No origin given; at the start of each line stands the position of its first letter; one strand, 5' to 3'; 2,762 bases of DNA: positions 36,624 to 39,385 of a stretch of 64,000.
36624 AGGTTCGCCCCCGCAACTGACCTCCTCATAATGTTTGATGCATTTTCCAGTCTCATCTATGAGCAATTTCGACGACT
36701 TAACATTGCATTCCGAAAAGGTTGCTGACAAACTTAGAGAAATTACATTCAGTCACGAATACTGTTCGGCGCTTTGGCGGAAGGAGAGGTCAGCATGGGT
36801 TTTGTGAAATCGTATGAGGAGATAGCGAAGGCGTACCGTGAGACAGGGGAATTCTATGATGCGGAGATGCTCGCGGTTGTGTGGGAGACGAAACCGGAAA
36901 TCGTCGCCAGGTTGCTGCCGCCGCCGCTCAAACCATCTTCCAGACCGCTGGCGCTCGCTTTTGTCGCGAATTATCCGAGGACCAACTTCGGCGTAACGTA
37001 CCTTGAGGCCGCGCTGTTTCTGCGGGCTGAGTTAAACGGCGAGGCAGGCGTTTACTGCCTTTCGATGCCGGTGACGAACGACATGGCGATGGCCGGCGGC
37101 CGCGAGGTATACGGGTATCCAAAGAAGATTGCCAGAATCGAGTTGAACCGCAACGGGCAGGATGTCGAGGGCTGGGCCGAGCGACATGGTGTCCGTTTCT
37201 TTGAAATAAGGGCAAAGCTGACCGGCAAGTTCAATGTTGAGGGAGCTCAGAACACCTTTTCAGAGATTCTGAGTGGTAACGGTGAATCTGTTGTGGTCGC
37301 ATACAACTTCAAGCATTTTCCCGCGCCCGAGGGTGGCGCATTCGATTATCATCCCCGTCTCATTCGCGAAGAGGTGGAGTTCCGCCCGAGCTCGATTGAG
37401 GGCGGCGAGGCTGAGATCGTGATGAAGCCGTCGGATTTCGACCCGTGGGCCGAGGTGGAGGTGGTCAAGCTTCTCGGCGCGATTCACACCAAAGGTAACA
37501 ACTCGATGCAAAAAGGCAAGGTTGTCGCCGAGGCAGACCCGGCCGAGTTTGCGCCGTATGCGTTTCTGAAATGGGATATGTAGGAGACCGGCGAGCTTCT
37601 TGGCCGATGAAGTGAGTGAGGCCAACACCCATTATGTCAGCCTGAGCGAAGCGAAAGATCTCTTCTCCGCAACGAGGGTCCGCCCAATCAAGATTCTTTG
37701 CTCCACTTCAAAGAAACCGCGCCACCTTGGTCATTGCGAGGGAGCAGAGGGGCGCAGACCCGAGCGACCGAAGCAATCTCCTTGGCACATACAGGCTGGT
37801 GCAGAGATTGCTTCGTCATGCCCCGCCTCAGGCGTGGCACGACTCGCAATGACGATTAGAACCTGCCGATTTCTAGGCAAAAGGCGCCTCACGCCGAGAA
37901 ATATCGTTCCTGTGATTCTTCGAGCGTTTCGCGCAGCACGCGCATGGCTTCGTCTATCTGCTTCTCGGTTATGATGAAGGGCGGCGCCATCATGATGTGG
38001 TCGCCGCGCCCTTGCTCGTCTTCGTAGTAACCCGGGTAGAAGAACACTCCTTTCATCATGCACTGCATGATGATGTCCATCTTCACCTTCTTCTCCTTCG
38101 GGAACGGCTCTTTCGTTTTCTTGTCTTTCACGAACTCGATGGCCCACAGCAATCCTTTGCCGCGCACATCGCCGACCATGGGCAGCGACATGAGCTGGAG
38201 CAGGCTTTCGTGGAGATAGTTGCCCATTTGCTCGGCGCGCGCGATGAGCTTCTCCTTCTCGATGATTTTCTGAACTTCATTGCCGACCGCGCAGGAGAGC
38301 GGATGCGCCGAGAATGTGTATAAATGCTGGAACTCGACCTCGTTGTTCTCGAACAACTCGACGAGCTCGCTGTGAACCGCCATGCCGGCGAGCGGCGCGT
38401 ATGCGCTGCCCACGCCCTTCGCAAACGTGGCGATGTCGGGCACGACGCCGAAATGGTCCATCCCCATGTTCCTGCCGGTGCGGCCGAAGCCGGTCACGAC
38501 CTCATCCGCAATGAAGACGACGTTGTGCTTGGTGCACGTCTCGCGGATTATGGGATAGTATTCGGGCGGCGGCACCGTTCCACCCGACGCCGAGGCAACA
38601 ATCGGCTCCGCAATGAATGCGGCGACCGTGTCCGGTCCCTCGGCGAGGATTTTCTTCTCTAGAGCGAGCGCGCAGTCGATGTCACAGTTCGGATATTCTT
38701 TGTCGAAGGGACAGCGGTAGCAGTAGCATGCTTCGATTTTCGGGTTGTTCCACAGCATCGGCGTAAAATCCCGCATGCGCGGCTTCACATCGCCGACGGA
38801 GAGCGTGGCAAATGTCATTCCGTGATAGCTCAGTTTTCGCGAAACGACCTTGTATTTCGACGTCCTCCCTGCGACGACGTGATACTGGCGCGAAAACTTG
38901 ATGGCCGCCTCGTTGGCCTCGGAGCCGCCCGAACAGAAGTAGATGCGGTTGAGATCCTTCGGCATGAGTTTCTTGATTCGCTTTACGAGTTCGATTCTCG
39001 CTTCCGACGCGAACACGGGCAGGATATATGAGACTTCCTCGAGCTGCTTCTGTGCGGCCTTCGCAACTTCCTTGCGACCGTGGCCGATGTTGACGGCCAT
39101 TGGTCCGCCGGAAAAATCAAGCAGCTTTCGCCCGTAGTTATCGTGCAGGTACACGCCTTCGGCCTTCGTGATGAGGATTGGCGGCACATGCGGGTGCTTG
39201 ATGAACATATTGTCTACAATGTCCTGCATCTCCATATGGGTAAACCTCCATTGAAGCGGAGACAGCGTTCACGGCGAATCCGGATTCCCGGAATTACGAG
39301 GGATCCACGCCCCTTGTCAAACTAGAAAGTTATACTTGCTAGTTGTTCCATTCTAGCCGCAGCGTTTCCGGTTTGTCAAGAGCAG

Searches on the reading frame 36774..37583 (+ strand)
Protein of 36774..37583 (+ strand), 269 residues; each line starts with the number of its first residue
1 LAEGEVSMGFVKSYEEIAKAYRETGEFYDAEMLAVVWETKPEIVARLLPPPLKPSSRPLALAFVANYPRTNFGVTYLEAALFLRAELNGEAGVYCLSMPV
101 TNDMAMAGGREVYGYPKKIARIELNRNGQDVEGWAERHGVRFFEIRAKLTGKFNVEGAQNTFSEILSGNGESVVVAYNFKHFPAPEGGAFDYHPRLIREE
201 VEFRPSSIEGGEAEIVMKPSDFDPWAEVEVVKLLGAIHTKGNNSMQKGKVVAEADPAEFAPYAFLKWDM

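Call 11: search_protein_families(library=pfam, proteins=[window:36774-37583:+], max_evalue=0.01)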
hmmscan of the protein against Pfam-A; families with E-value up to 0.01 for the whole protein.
window:36774-37583:+ (269 aa): 2 families
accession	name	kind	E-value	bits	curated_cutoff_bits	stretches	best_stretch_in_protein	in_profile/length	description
PF06314.16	ADC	-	1e-54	186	29.8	1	26-253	18-236/238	Acetoacetate decarboxylase (ADC)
PF09844.14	DUF2071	-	0.00013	22.1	27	1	82-153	70-139/212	Uncharacterized conserved protein (COG2071)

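Call 15: find_encoding_contigs(protein=window:36795-37583:+, flank=3000, max_places=10)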
Protein window:36795-37583:+ (262 aa): 1 contig read that carries it; 1 place shown.
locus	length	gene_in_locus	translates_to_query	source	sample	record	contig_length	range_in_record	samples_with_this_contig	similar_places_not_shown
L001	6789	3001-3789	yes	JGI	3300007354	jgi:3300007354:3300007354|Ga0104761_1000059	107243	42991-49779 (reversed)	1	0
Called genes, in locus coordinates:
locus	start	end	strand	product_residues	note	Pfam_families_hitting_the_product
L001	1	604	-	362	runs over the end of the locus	PF12838:Fer4_7 (weak), PF13237:Fer4_10 (weak), PF14697:Fer4_21, PF00037:Fer4, PF12797:Fer4_2 (weak), PF12837:Fer4_6 (weak)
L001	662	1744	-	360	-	PF12838:Fer4_7 (weak), PF13187:Fer4_9 (weak), PF13237:Fer4_10, PF14697:Fer4_21, PF25160:LdpA_Fe-S-bd (weak), PF00037:Fer4, PF12797:Fer4_2 (weak), PF12837:Fer4_6 (weak)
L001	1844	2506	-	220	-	PF00440:TetR_N, PF16925:TetR_C_13, PF21993:TetR_C_13_2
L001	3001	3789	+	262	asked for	PF06314:ADC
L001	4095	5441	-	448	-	PF00202:Aminotran_3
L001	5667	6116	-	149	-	PF13669:Glyoxalase_4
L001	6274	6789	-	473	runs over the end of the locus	PF00202:Aminotran_3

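Call 42: find_homologous_proteins(query=window:36795-37583:+, max_evalue=1e-40)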
Query window:36795-37583:+ (262 aa): 1401 proteins with E <= 1e-40 among 3031 candidates; the best 120 are listed.
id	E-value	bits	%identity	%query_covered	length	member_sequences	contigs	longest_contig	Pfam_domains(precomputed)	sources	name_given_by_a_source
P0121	1.2e-173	593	100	100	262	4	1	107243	PF06314.17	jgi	-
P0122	9.8e-152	522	87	100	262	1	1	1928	PF06314.17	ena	-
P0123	5.6e-151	519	86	100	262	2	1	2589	PF06314.17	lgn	-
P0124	1.4e-143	495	80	100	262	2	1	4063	PF06314.17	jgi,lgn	jgi:acetoacetate decarboxylase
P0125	4.6e-140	483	78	100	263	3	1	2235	PF06314.17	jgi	jgi:acetoacetate decarboxylase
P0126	5.1e-138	477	79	100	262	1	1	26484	PF06314.17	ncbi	-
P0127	1.2e-137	475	78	100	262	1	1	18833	PF06314.17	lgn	-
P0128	5.7e-136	470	78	100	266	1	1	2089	PF06314.17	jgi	jgi:acetoacetate decarboxylase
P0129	6.5e-133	460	73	100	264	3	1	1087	PF06314.17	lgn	-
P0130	3.0e-132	458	76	100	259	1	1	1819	PF06314.17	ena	-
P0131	4.5e-131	454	75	100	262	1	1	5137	PF06314.17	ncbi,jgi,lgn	ncbi:MAG: acetoacetate decarboxylase family protein [Desulfobacteraceae bacterium]|jgi:acetoacetate 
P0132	7.5e-131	453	74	100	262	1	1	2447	PF06314.17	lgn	-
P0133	9.9e-130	450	78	95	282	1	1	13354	PF06314.17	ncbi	ncbi:MAG: hypothetical protein C4520_08265, partial [Candidatus Abyssobacteria bacterium SURF_5]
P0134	1.3e-129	449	73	100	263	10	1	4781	PF06314.17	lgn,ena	-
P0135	1.7e-129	449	74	100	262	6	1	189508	PF06314.17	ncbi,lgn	-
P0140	4.4e-128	444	89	84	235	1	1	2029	PF06314.17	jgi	jgi:acetoacetate decarboxylase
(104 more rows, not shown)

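Call 43: find_encoding_contigs(protein=P0140, flank=3000, max_places=3)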
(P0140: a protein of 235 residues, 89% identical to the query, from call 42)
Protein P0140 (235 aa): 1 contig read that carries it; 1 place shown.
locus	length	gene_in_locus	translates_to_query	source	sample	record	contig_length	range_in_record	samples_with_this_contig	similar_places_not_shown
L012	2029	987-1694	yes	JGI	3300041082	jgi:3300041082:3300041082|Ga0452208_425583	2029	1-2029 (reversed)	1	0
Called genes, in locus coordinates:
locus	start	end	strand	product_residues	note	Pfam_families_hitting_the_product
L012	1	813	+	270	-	?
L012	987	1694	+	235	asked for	PF06314:ADC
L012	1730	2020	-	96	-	PF00202:Aminotran_3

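Call 44: find_encoding_contigs(protein=P0122, flank=3000, max_places=3)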
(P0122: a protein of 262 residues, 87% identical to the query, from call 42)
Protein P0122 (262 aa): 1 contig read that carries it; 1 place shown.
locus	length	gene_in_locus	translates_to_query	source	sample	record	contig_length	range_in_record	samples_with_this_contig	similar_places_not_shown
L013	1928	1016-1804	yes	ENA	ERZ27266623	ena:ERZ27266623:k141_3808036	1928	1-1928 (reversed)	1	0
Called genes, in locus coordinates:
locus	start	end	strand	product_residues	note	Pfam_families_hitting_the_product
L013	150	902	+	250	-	PF01244:Peptidase_M19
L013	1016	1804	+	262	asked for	PF06314:ADC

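Call 45: find_encoding_contigs(protein=P0123, flank=3000, max_places=3)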
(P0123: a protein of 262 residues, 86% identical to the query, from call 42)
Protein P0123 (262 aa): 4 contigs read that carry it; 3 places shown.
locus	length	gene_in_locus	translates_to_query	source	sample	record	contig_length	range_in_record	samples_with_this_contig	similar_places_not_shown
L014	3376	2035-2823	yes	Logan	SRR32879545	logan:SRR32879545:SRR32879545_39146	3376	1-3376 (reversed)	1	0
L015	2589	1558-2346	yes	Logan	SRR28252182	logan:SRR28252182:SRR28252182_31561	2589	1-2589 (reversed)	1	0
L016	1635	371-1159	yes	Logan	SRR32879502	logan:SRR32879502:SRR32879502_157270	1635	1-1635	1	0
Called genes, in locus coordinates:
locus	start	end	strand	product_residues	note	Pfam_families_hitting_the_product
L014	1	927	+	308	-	?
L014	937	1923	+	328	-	PF01244:Peptidase_M19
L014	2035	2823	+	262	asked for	PF06314:ADC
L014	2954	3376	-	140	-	?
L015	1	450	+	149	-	?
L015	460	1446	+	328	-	PF01244:Peptidase_M19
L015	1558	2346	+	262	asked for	PF06314:ADC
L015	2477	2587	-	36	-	?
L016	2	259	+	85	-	?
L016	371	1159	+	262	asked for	PF06314:ADC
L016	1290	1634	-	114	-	?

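Call 63: search_protein_families(library=ncbifam, proteins=[window:36795-37583:+], max_evalue=0.001)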
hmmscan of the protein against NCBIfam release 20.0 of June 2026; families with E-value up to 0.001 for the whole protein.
window:36795-37583:+ (262 aa): 1 family
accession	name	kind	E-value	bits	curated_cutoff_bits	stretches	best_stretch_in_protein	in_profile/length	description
NF002614.0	PRK02265.1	subfamily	3e-16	59.6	150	1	18-123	25-129/246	acetoacetate decarboxylase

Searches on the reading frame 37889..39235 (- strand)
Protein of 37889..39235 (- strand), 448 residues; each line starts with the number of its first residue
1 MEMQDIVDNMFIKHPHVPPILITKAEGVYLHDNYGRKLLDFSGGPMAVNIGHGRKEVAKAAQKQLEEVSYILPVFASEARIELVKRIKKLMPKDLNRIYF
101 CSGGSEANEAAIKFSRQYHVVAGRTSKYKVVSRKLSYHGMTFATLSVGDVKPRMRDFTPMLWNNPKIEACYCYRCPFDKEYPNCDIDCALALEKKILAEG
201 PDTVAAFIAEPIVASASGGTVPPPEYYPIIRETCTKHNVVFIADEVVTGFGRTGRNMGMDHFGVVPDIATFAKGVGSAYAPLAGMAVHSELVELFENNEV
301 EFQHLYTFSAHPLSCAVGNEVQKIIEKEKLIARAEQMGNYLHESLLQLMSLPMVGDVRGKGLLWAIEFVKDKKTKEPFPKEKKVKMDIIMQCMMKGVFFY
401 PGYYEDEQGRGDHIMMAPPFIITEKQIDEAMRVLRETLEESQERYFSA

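Call 11: search_protein_families(library=pfam, proteins=[window:37889-39235:-], max_evalue=0.01)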
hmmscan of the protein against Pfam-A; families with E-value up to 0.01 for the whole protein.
window:37889-39235:- (448 aa): 1 family
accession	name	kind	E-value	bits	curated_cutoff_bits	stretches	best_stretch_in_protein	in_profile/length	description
PF00202.27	Aminotran_3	-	6e-90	302.3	30.5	1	17-437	8-402/403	Aminotransferase class-III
